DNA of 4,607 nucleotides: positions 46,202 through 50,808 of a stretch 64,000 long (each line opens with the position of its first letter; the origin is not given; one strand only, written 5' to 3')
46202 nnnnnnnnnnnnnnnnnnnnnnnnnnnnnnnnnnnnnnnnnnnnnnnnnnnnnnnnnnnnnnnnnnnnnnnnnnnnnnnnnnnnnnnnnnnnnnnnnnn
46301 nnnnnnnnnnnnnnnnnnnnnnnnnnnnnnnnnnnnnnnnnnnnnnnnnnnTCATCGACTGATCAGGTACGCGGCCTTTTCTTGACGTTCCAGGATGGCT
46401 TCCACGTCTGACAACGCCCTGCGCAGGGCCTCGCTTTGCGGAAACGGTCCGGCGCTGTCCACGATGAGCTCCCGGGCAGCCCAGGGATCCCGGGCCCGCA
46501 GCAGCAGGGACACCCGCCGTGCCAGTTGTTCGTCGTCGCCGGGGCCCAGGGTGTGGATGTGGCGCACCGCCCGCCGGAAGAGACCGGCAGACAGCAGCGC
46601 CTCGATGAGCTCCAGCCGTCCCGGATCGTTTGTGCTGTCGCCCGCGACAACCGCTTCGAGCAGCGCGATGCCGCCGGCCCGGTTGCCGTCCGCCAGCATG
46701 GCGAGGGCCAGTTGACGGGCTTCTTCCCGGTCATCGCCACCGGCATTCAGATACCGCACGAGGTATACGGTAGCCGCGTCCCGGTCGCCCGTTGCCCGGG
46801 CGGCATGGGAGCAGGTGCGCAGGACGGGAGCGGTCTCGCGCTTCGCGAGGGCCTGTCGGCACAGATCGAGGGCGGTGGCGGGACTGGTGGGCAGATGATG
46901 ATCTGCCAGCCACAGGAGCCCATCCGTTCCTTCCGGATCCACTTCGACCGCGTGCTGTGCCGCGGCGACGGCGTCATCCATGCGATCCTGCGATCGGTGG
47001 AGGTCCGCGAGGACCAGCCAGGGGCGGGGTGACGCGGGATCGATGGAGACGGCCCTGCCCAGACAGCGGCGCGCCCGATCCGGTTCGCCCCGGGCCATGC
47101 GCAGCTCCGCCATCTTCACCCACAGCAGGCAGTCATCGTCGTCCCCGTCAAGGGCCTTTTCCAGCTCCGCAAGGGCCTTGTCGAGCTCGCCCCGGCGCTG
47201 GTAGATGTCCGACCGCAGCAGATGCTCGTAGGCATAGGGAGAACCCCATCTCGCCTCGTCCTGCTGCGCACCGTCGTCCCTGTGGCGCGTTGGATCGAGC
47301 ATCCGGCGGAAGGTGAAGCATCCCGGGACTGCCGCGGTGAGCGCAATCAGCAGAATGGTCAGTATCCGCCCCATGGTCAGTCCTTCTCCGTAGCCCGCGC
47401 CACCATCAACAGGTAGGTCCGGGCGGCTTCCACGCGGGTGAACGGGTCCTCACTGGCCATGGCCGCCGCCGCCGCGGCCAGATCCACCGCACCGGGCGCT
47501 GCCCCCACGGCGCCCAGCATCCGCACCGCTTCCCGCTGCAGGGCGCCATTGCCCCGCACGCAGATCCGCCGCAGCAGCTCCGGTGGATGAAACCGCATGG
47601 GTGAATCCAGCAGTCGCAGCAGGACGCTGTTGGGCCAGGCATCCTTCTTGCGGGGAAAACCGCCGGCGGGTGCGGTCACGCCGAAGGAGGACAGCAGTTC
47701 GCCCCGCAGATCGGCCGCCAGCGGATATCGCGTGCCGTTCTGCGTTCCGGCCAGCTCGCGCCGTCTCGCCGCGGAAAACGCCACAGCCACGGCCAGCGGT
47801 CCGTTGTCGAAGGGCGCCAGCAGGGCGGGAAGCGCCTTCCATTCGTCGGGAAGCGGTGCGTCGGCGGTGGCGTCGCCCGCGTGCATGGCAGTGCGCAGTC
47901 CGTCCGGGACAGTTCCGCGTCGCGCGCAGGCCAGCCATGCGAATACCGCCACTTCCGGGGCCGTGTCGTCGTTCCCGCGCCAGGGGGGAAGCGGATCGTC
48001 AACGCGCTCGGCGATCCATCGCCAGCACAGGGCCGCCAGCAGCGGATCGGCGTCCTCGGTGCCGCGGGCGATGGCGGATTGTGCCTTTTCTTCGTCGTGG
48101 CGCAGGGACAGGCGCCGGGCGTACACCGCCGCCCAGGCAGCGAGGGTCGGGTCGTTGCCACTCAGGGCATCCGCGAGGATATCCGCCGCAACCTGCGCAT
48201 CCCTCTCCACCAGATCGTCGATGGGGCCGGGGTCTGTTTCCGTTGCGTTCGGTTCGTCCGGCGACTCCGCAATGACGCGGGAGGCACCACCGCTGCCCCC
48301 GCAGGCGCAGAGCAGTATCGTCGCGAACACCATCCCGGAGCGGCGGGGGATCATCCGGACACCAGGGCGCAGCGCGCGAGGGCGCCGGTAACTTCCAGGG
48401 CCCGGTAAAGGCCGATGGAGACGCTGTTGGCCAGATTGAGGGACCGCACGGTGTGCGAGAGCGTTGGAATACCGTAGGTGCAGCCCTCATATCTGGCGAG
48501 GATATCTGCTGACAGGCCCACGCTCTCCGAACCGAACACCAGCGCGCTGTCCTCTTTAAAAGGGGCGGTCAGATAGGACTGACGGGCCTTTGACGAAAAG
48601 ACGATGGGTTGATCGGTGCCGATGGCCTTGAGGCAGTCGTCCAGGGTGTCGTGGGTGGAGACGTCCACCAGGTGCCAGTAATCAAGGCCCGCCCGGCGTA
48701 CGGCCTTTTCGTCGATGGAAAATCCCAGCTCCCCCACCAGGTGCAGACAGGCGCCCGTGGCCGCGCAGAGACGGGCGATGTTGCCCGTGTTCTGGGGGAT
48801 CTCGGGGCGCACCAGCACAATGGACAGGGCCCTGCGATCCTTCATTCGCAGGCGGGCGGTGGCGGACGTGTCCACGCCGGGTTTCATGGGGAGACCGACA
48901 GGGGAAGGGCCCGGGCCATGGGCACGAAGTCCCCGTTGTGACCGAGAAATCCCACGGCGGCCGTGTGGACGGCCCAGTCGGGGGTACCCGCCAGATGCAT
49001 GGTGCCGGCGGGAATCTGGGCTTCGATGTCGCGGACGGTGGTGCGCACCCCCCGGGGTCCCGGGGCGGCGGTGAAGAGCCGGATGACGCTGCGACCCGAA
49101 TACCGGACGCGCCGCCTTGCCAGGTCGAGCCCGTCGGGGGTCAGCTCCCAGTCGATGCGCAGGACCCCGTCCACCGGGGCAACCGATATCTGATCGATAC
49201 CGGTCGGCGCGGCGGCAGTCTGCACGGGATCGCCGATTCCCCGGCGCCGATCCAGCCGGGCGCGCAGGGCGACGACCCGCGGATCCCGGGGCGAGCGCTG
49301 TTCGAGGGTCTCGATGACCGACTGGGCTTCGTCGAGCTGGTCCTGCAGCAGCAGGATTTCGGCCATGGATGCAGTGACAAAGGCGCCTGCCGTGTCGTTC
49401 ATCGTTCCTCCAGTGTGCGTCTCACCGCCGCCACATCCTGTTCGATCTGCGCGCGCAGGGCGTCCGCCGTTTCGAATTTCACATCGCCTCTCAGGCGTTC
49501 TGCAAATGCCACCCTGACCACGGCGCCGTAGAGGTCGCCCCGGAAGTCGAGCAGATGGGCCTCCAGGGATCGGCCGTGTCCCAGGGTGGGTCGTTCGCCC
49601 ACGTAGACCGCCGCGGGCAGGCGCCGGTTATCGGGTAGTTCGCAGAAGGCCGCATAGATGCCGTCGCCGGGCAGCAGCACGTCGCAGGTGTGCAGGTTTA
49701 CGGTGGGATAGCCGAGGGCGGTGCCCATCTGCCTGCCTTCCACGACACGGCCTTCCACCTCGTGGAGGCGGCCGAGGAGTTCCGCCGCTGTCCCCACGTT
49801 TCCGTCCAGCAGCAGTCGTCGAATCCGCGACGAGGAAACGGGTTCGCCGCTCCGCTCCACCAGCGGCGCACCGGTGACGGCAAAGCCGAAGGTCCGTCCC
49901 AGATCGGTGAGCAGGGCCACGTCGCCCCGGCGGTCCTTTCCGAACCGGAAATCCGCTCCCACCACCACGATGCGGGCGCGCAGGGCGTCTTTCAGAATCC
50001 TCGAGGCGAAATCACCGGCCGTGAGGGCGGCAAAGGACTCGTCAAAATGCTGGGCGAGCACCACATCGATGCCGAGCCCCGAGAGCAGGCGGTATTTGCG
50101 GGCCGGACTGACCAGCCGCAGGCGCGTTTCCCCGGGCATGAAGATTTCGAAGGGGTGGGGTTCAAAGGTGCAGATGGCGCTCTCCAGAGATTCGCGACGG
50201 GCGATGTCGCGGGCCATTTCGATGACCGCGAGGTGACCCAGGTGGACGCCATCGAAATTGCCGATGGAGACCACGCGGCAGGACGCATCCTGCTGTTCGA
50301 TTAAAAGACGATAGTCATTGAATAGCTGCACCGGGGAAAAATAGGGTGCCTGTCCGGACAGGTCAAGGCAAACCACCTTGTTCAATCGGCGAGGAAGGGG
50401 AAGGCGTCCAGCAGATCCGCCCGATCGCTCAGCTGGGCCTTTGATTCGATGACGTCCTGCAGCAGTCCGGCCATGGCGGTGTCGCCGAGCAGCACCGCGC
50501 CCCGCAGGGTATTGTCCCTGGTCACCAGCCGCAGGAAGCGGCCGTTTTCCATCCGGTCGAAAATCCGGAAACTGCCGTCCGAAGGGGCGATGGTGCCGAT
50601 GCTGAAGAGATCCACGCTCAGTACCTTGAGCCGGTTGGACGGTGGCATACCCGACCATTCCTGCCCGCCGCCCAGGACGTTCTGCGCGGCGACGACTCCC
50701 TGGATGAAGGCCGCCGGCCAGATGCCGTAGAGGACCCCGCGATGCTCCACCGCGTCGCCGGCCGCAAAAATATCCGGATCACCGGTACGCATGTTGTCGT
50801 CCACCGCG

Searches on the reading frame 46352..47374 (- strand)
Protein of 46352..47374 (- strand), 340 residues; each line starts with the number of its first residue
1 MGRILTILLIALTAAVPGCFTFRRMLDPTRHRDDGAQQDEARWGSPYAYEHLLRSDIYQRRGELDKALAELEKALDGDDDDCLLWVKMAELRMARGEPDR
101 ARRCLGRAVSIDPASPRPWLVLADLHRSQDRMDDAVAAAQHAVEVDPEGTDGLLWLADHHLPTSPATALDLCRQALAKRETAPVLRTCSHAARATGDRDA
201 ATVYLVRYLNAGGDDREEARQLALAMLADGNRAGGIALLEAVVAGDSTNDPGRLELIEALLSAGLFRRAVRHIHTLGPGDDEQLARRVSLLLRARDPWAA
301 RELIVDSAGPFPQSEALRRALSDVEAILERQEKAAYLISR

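Call 9: search_protein_families(library=pfam, proteins=[window:46352-47374:-], max_evalue=0.01)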
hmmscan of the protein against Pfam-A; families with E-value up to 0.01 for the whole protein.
window:46352-47374:- (340 aa): 13 families
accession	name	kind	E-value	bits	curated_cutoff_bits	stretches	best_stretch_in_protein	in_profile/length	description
PF14559.12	TPR_19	-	2.1e-18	66.8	25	2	61-125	4-68/68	Tetratricopeptide repeat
PF13428.12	TPR_14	-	2e-14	53.1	23.5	2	84-125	3-44/44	Tetratricopeptide repeat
PF07719.23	TPR_2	-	4.2e-12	45.6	27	1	84-114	3-33/34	Tetratricopeptide repeat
PF13181.12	TPR_8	-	2.2e-10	40.3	25.7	0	118-148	3-33/34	Tetratricopeptide repeat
PF00515.34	TPR_1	-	3.4e-09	36.6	27.8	0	119-148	4-33/34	Tetratricopeptide repeat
PF13432.12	TPR_16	-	1.1e-08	35.7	32.7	2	87-146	2-61/65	Tetratricopeptide repeat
PF13414.12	TPR_11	-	6.1e-08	32.7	26.8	0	56-90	2-36/42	TPR repeat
PF13431.12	TPR_17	-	1.8e-06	28.2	24.4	0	71-102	2-33/34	Tetratricopeptide repeat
PF13424.12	TPR_12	-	4.2e-06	27.3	30.1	1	83-146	4-75/77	Tetratricopeptide repeat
PF23914.1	TPR_CcmH_CycH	-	7.7e-06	26.3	42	1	113-176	47-110/158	Cytochrome c-type biogenesis protein H TPR domain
PF13429.12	TPR_15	-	1.4e-05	25.1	26.2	0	83-115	147-179/280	Tetratricopeptide repeat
PF13176.12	TPR_7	-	1.7e-05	25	27.9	0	120-148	3-33/36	Tetratricopeptide repeat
PF13174.12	TPR_6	-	2.3e-05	25.2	26.3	0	86-115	4-33/33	Tetratricopeptide repeat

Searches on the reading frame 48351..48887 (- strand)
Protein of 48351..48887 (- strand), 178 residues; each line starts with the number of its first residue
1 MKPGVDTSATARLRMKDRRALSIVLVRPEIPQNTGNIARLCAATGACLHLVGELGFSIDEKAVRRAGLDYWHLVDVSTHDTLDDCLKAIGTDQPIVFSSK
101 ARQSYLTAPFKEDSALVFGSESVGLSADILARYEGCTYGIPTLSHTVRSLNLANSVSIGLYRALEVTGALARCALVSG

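Call 65: search_protein_families(library=pfam, proteins=[window:48351-48887:-], max_evalue=0.001)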
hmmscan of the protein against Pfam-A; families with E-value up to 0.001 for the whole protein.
window:48351-48887:- (178 aa): 1 family
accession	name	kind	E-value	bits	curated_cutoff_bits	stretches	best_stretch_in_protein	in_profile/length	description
PF00588.24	SpoU_methylase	-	1e-30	107.1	29.7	1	21-161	2-142/142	SpoU rRNA Methylase family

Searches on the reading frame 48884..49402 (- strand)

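Call 65: search_protein_families(library=pfam, proteins=[window:48884-49402:-], max_evalue=0.001)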
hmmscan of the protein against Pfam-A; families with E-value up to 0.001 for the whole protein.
window:48884-49402:- (172 aa): 1 family
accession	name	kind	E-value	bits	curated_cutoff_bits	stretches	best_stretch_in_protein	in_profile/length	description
PF14559.12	TPR_19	-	2.1e-05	25.2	25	1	13-50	31-68/68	Tetratricopeptide repeat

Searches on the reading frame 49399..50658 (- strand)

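Call 65: search_protein_families(library=pfam, proteins=[window:49399-50658:-], max_evalue=0.001)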
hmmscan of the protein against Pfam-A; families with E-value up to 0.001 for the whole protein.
window:49399-50658:- (419 aa): 3 families
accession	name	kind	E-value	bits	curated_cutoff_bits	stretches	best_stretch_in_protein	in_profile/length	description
PF06574.18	FAD_syn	-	5.4e-48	163.2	27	1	123-278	3-158/158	FAD synthetase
PF01687.23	Flavokinase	-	3.5e-34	118.1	19.6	1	295-415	1-123/124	Riboflavin kinase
PF01467.32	CTP_transf_like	-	4.7e-05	24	21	1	132-281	3-132/133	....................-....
